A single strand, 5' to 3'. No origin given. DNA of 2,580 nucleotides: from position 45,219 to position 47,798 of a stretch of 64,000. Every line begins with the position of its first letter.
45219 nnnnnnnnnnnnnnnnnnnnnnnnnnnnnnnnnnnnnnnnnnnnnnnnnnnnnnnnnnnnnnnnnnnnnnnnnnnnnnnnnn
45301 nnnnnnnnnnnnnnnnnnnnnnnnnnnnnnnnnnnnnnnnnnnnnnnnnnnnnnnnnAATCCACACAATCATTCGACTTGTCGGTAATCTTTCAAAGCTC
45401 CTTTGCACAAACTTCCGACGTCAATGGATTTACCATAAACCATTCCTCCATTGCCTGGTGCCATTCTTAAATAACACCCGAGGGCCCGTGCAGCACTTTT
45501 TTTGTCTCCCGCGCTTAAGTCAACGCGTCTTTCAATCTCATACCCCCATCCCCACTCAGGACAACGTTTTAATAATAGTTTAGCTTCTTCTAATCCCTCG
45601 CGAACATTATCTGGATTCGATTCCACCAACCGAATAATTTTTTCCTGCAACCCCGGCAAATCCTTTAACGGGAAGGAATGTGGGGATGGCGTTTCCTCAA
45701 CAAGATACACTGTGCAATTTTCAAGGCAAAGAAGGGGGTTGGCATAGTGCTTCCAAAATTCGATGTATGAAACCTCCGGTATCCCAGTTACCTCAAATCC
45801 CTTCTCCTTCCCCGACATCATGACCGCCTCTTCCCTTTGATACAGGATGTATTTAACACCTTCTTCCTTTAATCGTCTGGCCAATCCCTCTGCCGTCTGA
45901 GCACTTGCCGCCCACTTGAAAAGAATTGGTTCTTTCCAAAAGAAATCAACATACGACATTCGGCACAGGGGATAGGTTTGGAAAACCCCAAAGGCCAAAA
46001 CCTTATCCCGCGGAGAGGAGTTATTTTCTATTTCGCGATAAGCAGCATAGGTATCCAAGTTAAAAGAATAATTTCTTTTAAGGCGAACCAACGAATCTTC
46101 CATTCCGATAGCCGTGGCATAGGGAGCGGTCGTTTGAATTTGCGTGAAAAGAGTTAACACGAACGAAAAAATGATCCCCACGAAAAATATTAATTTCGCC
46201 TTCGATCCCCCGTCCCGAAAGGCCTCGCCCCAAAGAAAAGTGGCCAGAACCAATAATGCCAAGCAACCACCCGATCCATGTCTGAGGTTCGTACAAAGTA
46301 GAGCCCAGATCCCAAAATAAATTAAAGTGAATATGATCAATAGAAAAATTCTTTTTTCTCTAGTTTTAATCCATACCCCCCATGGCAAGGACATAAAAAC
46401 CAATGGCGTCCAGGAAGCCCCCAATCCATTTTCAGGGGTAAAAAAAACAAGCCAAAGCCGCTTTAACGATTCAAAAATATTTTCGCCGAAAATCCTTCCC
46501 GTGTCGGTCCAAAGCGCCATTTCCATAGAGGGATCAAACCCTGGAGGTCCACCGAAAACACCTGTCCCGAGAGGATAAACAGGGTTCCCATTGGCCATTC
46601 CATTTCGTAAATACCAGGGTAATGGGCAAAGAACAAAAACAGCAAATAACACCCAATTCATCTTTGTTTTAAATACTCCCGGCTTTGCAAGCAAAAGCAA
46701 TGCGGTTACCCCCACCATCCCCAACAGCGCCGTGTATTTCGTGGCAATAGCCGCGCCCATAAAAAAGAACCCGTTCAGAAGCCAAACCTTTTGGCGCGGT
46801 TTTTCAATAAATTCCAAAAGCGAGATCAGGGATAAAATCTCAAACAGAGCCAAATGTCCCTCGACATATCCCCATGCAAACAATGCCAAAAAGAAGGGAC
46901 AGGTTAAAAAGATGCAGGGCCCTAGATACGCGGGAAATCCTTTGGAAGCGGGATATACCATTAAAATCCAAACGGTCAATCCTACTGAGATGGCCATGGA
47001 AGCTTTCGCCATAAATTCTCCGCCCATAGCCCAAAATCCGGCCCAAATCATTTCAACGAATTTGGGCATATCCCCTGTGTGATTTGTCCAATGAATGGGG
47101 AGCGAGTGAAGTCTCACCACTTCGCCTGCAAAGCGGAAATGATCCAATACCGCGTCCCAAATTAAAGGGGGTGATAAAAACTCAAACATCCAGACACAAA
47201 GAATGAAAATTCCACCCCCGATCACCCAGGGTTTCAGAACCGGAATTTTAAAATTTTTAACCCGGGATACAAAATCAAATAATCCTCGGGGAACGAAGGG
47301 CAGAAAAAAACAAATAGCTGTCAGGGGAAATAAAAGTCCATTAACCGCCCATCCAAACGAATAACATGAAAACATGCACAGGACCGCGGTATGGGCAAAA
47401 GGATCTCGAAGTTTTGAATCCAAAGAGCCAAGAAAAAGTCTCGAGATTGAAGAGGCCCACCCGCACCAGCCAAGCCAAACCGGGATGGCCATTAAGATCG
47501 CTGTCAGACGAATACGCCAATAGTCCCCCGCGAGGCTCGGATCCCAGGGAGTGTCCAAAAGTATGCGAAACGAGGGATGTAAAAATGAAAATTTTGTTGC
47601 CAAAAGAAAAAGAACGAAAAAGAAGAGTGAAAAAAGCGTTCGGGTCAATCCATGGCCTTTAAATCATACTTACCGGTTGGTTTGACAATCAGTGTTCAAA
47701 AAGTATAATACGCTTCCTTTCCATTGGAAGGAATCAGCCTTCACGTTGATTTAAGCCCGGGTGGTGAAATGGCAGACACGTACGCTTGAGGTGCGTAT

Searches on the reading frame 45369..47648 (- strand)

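Call 16: search_protein_families(library=pfam, proteins=[window:45369-47648:-], max_evalue=0.001)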
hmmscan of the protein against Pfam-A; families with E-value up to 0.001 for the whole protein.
window:45369-47648:- (759 aa): 1 family
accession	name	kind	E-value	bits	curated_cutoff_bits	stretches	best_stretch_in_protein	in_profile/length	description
PF13231.12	PMT_2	-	0.0001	23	26.1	1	222-345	32-157/160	Dolichyl-phosphate-mannose-protein mannosyltransferase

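Call 58: search_protein_families(library=ncbifam, proteins=[window:45369-47648:-], max_evalue=0.001)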
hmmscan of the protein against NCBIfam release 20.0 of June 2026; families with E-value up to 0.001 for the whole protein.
window:45369-47648:- (759 aa): 0 families
